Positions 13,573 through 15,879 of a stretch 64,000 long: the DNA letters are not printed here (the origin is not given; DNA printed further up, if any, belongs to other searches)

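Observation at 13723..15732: Three-domain fusion: LicC-like nucleotidyltransferase, HxGH cytidylyltransferase and PEP mutase in one 669-aa polypeptide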

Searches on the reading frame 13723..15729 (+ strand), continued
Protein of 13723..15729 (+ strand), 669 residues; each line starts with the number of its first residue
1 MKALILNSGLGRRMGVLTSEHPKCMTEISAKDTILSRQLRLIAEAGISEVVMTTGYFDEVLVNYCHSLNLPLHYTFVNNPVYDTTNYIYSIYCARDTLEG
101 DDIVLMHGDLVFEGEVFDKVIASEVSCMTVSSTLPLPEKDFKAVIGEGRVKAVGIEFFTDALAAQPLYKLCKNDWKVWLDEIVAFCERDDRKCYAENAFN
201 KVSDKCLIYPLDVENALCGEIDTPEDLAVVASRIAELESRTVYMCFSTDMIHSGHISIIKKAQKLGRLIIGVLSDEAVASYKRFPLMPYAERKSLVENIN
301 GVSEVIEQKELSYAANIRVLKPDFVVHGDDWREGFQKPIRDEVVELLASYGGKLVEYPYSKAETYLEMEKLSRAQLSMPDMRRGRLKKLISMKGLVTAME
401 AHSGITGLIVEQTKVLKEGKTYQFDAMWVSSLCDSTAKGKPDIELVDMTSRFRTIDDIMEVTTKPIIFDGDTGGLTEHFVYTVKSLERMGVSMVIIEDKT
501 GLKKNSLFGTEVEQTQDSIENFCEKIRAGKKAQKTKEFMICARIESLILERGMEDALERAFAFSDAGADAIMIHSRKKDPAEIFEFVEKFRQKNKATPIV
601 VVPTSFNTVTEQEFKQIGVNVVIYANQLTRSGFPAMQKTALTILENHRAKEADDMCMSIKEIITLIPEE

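Call 44: search_protein_families(library=pfam, proteins=[P0176, P0182, P0194, P0200, P0204, P0199, P0193, P0180, P0183, P0213], max_evalue=0.0001)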
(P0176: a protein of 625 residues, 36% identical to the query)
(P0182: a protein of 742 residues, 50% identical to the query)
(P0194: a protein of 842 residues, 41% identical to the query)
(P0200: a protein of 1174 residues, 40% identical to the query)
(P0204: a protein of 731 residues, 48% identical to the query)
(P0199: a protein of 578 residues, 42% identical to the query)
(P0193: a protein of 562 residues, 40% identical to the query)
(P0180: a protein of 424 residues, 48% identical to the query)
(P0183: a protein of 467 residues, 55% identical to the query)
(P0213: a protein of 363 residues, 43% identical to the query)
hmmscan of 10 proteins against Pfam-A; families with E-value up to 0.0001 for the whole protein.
P0176 (625 aa): 3 families
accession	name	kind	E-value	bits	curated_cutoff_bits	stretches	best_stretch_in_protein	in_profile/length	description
PF13714.12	PEP_mutase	-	3.9e-41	141.6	31.5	1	344-592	11-240/240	Phosphoenolpyruvate phosphomutase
PF01467.32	CTP_transf_like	-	3e-09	37.6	21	1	195-317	5-131/133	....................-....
PF01966.28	HD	-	1.7e-08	35.2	22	1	30-98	3-89/116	HD domain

P0182 (742 aa): 3 families
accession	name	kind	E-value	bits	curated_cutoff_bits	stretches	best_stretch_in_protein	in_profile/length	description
PF13714.12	PEP_mutase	-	2.4e-54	184.9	31.5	1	24-285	2-240/240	Phosphoenolpyruvate phosphomutase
PF02775.26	TPP_enzyme_C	-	6.8e-23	81.6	21.9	1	585-711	24-151/151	Thiamine pyrophosphate enzyme, C-terminal TPP binding domain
PF02776.23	TPP_enzyme_N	-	2.9e-11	43.6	26.8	1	367-471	14-110/119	Thiamine pyrophosphate enzyme, N-terminal TPP binding domain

P0194 (842 aa): 4 families
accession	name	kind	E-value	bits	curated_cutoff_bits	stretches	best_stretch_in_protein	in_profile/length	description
PF13714.12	PEP_mutase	-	1.4e-51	175.8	31.5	1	154-405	3-240/240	Phosphoenolpyruvate phosphomutase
PF02775.26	TPP_enzyme_C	-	2.1e-19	70.2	21.9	1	682-804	25-150/151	Thiamine pyrophosphate enzyme, C-terminal TPP binding domain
PF01467.32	CTP_transf_like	-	9.4e-17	61.9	21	1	12-131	7-132/133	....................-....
PF02776.23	TPP_enzyme_N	-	5.9e-16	58.7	26.8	1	457-566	6-107/119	Thiamine pyrophosphate enzyme, N-terminal TPP binding domain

P0200 (1174 aa): 5 families
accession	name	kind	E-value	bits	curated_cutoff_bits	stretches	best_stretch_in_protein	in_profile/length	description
PF13714.12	PEP_mutase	-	3.5e-49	168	31.5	1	140-394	2-239/240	Phosphoenolpyruvate phosphomutase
PF00266.25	Aminotran_5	-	1.2e-17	64.4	21.5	1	943-1140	138-339/371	Aminotransferase class-V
PF02776.23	TPP_enzyme_N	-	3.7e-17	62.6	26.8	1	441-543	11-108/119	Thiamine pyrophosphate enzyme, N-terminal TPP binding domain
PF02775.26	TPP_enzyme_C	-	1.1e-15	58.2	21.9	1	660-771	27-149/151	Thiamine pyrophosphate enzyme, C-terminal TPP binding domain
PF01467.32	CTP_transf_like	-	3.2e-14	53.7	21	1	4-122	7-132/133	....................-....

P0204 (731 aa): 3 families
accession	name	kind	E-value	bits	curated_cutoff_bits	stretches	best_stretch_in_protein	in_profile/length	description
PF13714.12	PEP_mutase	-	8.2e-49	166.8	31.5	1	30-293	7-240/240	Phosphoenolpyruvate phosphomutase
PF02775.26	TPP_enzyme_C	-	9.4e-23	81.1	21.9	1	571-697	27-151/151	Thiamine pyrophosphate enzyme, C-terminal TPP binding domain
PF02776.23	TPP_enzyme_N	-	9.2e-14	51.7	26.8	1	348-456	8-110/119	Thiamine pyrophosphate enzyme, N-terminal TPP binding domain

P0199 (578 aa): 2 families
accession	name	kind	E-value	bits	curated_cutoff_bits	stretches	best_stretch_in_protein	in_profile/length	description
PF13714.12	PEP_mutase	-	9.7e-55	186.2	31.5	1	16-281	1-240/240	Phosphoenolpyruvate phosphomutase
PF12804.13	NTP_transf_3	-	1.2e-06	29.2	27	1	335-444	9-125/160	MobA-like NTP transferase domain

P0193 (562 aa): 3 families
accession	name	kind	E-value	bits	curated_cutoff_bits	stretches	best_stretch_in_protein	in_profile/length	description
PF13714.12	PEP_mutase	-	2.4e-52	178.4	31.5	1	266-516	7-239/240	Phosphoenolpyruvate phosphomutase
PF12804.13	NTP_transf_3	-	2.3e-07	31.5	27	1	3-124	1-123/160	MobA-like NTP transferase domain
PF00483.29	NTP_transferase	-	1.6e-05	25.1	21.2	1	2-60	1-61/245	Nucleotidyl transferase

P0180 (424 aa): 1 family
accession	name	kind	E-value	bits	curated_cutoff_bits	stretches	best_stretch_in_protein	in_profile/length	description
PF13714.12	PEP_mutase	-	4.5e-53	180.7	31.5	1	131-390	1-240/240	Phosphoenolpyruvate phosphomutase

P0183 (467 aa): 2 families
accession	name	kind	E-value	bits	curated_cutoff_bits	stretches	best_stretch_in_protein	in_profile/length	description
PF13714.12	PEP_mutase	-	1.3e-44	153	31.5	1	22-242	29-240/240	Phosphoenolpyruvate phosphomutase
PF02776.23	TPP_enzyme_N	-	2.5e-11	43.8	26.8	1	292-400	5-108/119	Thiamine pyrophosphate enzyme, N-terminal TPP binding domain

P0213 (363 aa): 1 family
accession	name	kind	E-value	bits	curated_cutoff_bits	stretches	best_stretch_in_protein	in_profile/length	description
PF01467.32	CTP_transf_like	-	1.8e-22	80.4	21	2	16-137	7-132/133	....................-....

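Call 45: find_encoding_contigs(protein=P0128, flank=8000, max_places=2)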
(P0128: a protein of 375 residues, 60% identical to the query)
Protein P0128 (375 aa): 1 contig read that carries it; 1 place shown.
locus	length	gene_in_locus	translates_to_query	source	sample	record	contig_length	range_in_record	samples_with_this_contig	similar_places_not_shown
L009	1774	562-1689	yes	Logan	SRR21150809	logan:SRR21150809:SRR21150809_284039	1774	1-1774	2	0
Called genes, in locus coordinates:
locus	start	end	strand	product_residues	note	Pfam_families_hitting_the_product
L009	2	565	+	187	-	?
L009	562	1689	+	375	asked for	PF00483:NTP_transferase, PF12804:NTP_transf_3, PF20202:DUF6564, PF01467:CTP_transf_like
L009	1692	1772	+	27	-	?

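Call 46: find_encoding_contigs(protein=P0163, flank=8000, max_places=2)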
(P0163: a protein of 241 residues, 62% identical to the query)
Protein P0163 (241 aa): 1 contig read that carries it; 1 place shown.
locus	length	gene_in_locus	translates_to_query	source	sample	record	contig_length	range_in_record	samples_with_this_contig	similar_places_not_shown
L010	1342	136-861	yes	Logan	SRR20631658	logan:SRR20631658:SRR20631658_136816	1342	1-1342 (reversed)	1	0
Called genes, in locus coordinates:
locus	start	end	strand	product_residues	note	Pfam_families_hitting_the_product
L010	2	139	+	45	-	?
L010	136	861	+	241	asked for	PF00483:NTP_transferase (weak), PF12804:NTP_transf_3, PF20202:DUF6564 (weak)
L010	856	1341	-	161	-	?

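Call 47: find_encoding_contigs(protein=P0225, flank=8000, max_places=2)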
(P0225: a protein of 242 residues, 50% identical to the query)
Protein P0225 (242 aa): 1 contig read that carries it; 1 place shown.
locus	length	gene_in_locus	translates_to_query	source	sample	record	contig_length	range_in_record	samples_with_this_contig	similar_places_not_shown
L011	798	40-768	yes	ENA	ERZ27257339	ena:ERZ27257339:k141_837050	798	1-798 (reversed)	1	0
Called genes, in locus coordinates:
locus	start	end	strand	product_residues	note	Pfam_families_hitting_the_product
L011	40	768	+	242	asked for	PF00483:NTP_transferase (weak), PF12804:NTP_transf_3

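Call 70: predict_structure(alignment_id=A2)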
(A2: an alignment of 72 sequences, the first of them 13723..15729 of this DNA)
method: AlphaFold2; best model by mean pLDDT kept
length: 669 residues; sequences in the alignment: 72
mean_pLDDT: 93.2   pTM: 0.81
mean pLDDT of the five models: 93.2, 93.1, 92.1, 91.6, 91.2
residues with pLDDT >= 90: 550; 70-90: 108; 50-70: 11; < 50: 0
segments of 3 or more residues with pLDDT < 50: none
pLDDT, mean of each block of 10 residues (from residue 1): 89 83 92 95 96 92 95 96 93 97 96 95 97 91 95 88 96 98 98 96 97 95 93 93 90 91 94 91 85 94 95 95 95 91 96 93 86 88 94 95 95 87 95 95 90 95 96 94 97 96 64 83 98 97 95 98 98 94 98 97 94 97 96 95 97 93 80
secondary structure, 60 per line:
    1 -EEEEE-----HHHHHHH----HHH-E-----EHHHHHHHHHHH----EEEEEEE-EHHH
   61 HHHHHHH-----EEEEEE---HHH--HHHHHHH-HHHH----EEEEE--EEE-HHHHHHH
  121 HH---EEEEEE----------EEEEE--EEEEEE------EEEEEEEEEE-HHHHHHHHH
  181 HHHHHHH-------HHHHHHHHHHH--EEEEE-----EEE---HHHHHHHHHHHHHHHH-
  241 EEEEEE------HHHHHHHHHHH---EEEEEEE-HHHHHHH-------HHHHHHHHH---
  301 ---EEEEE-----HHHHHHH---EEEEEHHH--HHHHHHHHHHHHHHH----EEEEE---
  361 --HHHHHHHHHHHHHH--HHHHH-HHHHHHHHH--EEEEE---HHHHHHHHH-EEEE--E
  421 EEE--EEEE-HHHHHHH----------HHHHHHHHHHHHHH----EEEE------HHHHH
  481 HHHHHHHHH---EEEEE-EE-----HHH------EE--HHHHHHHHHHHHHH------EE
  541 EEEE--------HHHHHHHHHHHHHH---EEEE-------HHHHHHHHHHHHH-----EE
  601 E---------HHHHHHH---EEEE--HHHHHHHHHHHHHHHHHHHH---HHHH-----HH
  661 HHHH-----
elements in order: E2-6 H12-18 H34-44 E49-55 H58-67 E73-78 H87-93 H95-98 E103-107 E110-112 H114-122 E126-131 E142-146 E149-154 E161-170 H172-187 H195-205 E208-212 E218-220 H224-239 E241-246 H253-263 E267-273 H275-281 H289-297 E304-308 H314-320 E324-328 H334-348 E353-357 H363-376 H379-383 H385-393 E396-400 H404-412 E414-417 E420-423 E426-429 H431-437 H448-461 E466-469 H476-489 E493-497 H519-532 E539-544 H553-566 E570-573 H581-593 E599-601 H611-617 E621-624 H627-646 H650-653 H659-664

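Call 72: fold_search(model_id=the predicted structure, library=pdb)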
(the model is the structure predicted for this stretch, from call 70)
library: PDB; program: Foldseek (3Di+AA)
matches with E <= 10: 1796; with E <= 0.001: 655
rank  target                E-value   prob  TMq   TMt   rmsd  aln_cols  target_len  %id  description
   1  5unc_A                3.3e-23  1.00  0.39  0.89   2.1       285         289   31  The crystal structure of PHOSPHOENOLPYRUVATE PHOSPHOMUTASE from Streptomyces platensis subsp. rosaceus (released 2017-02-22)
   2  5unc_B                7.4e-23  1.00  0.39  0.89   2.1       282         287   32  The crystal structure of PHOSPHOENOLPYRUVATE PHOSPHOMUTASE from Streptomyces platensis subsp. rosaceus (released 2017-02-22)
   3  5unc_C                4.9e-22  1.00  0.39  0.88   2.1       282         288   32  The crystal structure of PHOSPHOENOLPYRUVATE PHOSPHOMUTASE from Streptomyces platensis subsp. rosaceus (released 2017-02-22)
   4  1pym_B                1.7e-21  1.00  0.39  0.89   2.2       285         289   34  PHOSPHOENOLPYRUVATE MUTASE FROM MOLLUSK IN WITH BOUND MG2-OXALATE (released 1999-07-21)
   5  1s2v_A                2.1e-21  1.00  0.38  0.88   2.6       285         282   33  Crystal structure of phosphoenolpyruvate mutase complexed with Mg(II) (released 2004-05-04)
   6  1s2t_B                3.9e-21  1.00  0.38  0.86   3.0       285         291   33  Crystal Structure Of Apo Phosphoenolpyruvate Mutase (released 2004-05-04)
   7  1pym_A                4.3e-21  1.00  0.39  0.88   2.2       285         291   34  PHOSPHOENOLPYRUVATE MUTASE FROM MOLLUSK IN WITH BOUND MG2-OXALATE (released 1999-07-21)
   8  1s2u_B                5.9e-21  1.00  0.39  0.87   2.9       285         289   33  Crystal structure of the D58A phosphoenolpyruvate mutase mutant protein (released 2004-05-04)
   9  1s2v_D                8.1e-21  1.00  0.38  0.88   2.5       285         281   33  Crystal structure of phosphoenolpyruvate mutase complexed with Mg(II) (released 2004-05-04)
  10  1s2u_A                1.1e-20  1.00  0.39  0.87   2.9       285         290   33  Crystal structure of the D58A phosphoenolpyruvate mutase mutant protein (released 2004-05-04)
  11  1s2v_B                1.2e-20  1.00  0.38  0.87   2.6       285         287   33  Crystal structure of phosphoenolpyruvate mutase complexed with Mg(II) (released 2004-05-04)
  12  1s2v_C                1.5e-20  1.00  0.38  0.88   2.3       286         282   31  Crystal structure of phosphoenolpyruvate mutase complexed with Mg(II) (released 2004-05-04)
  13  2dua                  8.7e-20  1.00  0.38  0.88   2.4       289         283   32  Crystal Structure of Phosphonopyruvate Hydrolase Complex with Oxalate and Mg++ (released 2006-10-03)
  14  2hrw                  5.3e-19  1.00  0.36  0.85   4.1       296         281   31  Crystal Structure of Phosphonopyruvate Hydrolase (released 2006-10-03)
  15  1s2w                  7.2e-19  1.00  0.36  0.91   2.5       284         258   32  Crystal structure of phosphoenolpyruvate mutase in high ionic strength (released 2004-05-04)
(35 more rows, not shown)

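Call 74: find_encoding_contigs(protein=P0122, flank=9000, max_places=2)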
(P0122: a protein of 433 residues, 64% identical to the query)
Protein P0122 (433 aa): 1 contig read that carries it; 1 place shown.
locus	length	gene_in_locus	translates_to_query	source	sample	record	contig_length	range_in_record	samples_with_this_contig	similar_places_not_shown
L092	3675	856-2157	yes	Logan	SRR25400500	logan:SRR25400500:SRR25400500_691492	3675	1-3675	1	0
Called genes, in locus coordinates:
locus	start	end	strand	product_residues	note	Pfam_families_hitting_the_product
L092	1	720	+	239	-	?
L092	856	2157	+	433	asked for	PF01467:CTP_transf_like, PF13714:PEP_mutase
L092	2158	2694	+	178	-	PF04892:VanZ-LLP1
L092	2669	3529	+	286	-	PF10502:Peptidase_S26, PF00717:Peptidase_S24 (faint)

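Call 75: find_encoding_contigs(protein=P0126, flank=9000, max_places=2)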
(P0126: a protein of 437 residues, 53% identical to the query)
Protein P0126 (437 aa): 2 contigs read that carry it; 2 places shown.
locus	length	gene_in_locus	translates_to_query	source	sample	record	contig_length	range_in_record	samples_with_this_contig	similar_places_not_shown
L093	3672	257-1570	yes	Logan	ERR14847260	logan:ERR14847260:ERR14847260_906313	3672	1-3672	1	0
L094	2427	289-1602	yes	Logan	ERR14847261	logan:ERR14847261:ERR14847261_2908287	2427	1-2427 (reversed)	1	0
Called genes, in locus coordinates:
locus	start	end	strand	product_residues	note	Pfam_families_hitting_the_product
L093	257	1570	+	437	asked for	PF01467:CTP_transf_like, PF13714:PEP_mutase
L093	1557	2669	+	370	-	PF02776:TPP_enzyme_N, PF02775:TPP_enzyme_C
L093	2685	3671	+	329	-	?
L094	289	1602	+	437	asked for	PF01467:CTP_transf_like, PF13714:PEP_mutase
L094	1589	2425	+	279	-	?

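Call 79: find_related_loci(query=A3, collection=metagenome_contigs, flank=10000)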
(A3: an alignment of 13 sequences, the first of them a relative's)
Query A3 (437 aa) in metagenome_contigs; peptide patterns used: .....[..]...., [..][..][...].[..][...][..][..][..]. (x = any residue, [..] = any of these).
600 stretches matched a pattern (row limit reached: there are more); 591 encode a relative of the query (tblastn E <= 1e-3); the best 80 are kept; 80 distinct loci.
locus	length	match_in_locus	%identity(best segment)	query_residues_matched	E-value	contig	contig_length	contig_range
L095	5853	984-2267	64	3-431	0e+0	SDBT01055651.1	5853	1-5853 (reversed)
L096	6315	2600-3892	63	2-433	0e+0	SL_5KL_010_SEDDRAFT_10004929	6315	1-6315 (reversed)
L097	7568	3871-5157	61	2-431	0e+0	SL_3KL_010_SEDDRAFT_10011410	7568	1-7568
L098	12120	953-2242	60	2-432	0e+0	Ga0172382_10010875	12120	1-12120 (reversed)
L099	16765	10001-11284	63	3-431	0e+0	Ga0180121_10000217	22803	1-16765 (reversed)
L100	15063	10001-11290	63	3-433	0e+0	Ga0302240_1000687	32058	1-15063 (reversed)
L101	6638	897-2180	62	3-431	0e+0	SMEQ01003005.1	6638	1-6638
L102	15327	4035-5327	63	1-432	0e+0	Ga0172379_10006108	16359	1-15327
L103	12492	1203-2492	60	3-432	0e+0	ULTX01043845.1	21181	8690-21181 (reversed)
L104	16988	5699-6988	61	1-431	0e+0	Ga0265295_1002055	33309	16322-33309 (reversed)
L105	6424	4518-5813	62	1-433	0e+0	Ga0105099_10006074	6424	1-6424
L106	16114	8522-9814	60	2-432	0e+0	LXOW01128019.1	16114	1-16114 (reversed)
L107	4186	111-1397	60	3-432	0e+0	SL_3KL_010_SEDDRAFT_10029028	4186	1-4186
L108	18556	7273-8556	62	3-431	2e-180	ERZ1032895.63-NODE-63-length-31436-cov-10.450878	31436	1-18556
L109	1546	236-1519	61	3-431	0e+0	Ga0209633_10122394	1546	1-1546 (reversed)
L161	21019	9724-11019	58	1-432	3e-170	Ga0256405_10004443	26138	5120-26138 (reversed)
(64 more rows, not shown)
